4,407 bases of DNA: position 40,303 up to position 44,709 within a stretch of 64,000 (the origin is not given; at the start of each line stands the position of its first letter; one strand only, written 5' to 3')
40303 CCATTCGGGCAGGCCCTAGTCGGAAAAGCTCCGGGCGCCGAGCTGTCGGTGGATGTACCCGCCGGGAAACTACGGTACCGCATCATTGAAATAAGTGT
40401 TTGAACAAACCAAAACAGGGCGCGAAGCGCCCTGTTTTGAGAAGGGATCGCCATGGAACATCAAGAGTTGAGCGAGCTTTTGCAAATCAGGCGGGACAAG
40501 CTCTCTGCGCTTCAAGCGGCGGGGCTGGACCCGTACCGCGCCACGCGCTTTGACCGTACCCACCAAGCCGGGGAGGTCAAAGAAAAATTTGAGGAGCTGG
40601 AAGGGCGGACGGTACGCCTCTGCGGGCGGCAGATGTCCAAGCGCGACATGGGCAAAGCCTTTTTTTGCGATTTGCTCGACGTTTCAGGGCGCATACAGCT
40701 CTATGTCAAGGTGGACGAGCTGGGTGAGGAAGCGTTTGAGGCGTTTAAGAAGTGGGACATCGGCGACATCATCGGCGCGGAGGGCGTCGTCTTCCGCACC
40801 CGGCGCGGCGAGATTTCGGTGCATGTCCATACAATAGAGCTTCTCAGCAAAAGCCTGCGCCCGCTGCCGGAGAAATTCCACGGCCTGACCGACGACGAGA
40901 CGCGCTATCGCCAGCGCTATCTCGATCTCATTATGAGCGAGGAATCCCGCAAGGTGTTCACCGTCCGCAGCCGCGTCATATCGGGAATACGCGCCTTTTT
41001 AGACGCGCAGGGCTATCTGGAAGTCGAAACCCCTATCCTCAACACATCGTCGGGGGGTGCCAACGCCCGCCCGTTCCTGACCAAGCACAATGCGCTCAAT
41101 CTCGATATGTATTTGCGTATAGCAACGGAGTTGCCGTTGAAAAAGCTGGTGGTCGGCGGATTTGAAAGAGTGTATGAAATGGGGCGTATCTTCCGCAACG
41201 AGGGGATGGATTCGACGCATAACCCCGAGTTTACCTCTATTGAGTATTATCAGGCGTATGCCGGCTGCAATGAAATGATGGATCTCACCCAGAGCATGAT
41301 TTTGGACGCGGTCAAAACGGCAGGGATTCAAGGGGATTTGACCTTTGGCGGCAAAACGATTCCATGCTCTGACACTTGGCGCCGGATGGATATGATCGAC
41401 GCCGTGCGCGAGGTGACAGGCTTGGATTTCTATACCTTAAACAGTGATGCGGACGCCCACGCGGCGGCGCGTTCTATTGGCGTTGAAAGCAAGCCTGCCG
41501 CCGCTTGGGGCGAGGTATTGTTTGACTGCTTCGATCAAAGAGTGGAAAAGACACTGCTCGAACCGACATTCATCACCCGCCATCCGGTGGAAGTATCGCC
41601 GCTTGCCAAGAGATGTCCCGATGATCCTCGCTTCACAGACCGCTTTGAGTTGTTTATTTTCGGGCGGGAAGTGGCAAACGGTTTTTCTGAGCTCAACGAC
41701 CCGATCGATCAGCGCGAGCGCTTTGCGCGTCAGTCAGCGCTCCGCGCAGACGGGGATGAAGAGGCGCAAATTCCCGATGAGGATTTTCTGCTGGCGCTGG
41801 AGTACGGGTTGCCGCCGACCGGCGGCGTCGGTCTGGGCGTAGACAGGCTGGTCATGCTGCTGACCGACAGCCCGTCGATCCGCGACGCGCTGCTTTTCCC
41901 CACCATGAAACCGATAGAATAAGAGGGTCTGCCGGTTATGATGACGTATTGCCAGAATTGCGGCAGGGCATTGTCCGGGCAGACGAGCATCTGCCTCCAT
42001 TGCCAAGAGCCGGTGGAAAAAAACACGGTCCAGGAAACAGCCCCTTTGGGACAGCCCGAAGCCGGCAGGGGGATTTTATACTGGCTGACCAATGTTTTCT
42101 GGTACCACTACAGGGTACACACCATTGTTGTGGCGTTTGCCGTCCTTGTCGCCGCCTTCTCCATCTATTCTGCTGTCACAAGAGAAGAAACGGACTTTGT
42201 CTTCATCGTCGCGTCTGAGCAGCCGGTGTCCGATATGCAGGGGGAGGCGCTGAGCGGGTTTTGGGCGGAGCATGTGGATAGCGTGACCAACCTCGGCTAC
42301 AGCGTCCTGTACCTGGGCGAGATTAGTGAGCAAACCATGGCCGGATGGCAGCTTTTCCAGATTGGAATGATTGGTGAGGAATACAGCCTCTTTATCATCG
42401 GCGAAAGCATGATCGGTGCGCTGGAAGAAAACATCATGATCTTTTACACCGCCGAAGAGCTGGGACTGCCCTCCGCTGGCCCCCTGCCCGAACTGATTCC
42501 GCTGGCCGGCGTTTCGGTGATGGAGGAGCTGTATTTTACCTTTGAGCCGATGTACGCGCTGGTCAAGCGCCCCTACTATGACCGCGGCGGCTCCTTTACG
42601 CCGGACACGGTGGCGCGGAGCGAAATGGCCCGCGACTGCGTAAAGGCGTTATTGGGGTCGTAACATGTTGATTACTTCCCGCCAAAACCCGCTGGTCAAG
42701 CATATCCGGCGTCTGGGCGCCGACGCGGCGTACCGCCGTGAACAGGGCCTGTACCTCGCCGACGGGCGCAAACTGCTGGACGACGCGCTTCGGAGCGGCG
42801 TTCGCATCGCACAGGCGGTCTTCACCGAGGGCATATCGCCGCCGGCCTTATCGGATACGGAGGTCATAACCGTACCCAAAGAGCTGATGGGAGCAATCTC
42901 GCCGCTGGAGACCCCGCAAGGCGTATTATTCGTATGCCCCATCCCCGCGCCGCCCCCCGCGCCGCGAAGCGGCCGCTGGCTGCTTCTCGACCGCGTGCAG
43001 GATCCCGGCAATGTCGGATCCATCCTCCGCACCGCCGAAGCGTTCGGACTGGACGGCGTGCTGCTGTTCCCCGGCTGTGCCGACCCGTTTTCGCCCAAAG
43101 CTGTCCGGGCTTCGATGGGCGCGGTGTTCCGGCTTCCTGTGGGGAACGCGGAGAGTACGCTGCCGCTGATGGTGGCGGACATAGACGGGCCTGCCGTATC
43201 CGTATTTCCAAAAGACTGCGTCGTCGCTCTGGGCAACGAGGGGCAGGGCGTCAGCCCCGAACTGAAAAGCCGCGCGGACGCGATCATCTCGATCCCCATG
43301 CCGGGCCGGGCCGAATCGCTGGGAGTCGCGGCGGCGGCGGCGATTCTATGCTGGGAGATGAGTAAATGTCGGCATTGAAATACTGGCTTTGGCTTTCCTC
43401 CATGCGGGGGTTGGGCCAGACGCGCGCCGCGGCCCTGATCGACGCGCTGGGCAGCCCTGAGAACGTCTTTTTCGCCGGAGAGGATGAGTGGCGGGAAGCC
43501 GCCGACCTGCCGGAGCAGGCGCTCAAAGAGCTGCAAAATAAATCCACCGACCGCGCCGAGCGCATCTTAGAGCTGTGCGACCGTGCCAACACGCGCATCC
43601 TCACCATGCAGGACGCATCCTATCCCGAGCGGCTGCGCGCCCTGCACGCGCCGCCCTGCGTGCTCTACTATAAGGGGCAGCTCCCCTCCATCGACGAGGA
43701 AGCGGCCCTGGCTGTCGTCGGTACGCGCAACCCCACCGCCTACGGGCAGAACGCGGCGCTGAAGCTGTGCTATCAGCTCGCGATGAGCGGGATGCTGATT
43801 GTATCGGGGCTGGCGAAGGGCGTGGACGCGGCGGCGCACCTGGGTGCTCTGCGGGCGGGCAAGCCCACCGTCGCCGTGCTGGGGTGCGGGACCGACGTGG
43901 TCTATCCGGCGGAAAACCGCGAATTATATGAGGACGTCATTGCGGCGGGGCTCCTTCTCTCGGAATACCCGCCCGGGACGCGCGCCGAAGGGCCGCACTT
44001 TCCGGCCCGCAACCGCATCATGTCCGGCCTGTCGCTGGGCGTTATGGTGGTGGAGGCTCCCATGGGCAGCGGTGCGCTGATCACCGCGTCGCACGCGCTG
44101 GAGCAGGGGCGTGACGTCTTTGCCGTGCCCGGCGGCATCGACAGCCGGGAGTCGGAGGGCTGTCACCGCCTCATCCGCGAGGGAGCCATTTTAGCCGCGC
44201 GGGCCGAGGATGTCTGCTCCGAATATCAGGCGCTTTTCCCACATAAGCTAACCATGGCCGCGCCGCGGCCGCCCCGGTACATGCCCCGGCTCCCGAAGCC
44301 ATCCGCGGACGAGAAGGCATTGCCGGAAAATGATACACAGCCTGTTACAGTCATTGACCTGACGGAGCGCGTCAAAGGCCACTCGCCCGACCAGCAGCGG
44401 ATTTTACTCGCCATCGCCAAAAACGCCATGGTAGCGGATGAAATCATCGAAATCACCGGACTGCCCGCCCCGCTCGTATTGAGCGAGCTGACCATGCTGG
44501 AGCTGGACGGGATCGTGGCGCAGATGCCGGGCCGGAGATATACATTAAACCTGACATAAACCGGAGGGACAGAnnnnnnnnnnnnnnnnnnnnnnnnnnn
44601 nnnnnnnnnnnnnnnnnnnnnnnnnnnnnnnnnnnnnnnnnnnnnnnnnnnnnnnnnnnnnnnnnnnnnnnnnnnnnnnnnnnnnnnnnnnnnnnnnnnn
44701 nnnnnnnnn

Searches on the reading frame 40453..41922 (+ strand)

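Call 32: search_protein_families(library=pfam, proteins=[window:40453-41922:+], max_evalue=0.00001)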
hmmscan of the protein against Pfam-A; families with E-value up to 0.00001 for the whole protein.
window:40453-41922:+ (489 aa): 2 families
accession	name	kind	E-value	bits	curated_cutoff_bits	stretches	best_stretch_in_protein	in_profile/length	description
PF00152.25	tRNA-synt_2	-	4.4e-87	292.5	25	1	148-485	2-307/308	tRNA synthetases class II (D, K and N)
PF01336.31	tRNA_anti-codon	-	8.5e-17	61.3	27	1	54-131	1-75/75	OB-fold nucleic acid binding domain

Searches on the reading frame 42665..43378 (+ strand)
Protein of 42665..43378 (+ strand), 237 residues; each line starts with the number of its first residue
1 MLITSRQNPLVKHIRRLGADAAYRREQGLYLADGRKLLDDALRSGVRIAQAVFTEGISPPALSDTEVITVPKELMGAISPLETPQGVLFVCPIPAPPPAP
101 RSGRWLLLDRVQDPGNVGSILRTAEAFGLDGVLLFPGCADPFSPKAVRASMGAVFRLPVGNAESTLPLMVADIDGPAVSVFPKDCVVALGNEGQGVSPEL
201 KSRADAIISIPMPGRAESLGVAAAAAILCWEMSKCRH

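Call 31: search_protein_families(library=pfam, proteins=[window:42665-43378:+], max_evalue=0.00001)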
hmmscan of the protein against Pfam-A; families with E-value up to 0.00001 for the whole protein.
window:42665-43378:+ (237 aa): 2 families
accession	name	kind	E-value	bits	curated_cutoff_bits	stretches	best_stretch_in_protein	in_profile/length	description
PF00588.24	SpoU_methylase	-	5.8e-30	104.7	29.7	1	106-230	4-142/142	SpoU rRNA Methylase family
PF22435.1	MRM3-like_sub_bind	-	2e-13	51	27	1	8-88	1-83/84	MRM3-like substrate binding domain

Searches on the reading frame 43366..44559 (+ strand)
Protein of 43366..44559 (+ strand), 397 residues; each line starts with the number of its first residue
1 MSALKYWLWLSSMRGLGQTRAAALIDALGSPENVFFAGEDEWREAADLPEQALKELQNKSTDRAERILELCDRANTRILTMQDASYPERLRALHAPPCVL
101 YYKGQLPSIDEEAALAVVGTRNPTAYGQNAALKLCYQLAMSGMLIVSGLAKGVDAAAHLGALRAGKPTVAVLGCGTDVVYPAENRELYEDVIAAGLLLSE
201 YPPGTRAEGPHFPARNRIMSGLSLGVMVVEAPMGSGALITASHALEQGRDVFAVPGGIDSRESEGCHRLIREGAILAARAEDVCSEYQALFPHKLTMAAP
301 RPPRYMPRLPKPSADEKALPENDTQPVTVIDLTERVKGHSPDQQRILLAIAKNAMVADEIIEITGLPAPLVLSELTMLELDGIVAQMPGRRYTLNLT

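Call 32: search_protein_families(library=pfam, proteins=[window:43366-44559:+], max_evalue=0.00001)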
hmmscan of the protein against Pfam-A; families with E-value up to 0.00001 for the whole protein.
window:43366-44559:+ (397 aa): 2 families
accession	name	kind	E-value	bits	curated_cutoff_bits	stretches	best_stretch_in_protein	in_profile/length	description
PF02481.21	DNA_processg_A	-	4.9e-78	261.6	29.6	1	71-276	2-209/212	DNA recombination-mediator protein A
PF17782.7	DprA_WH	-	3.1e-13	50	22.9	1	339-389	10-60/61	DprA winged helix domain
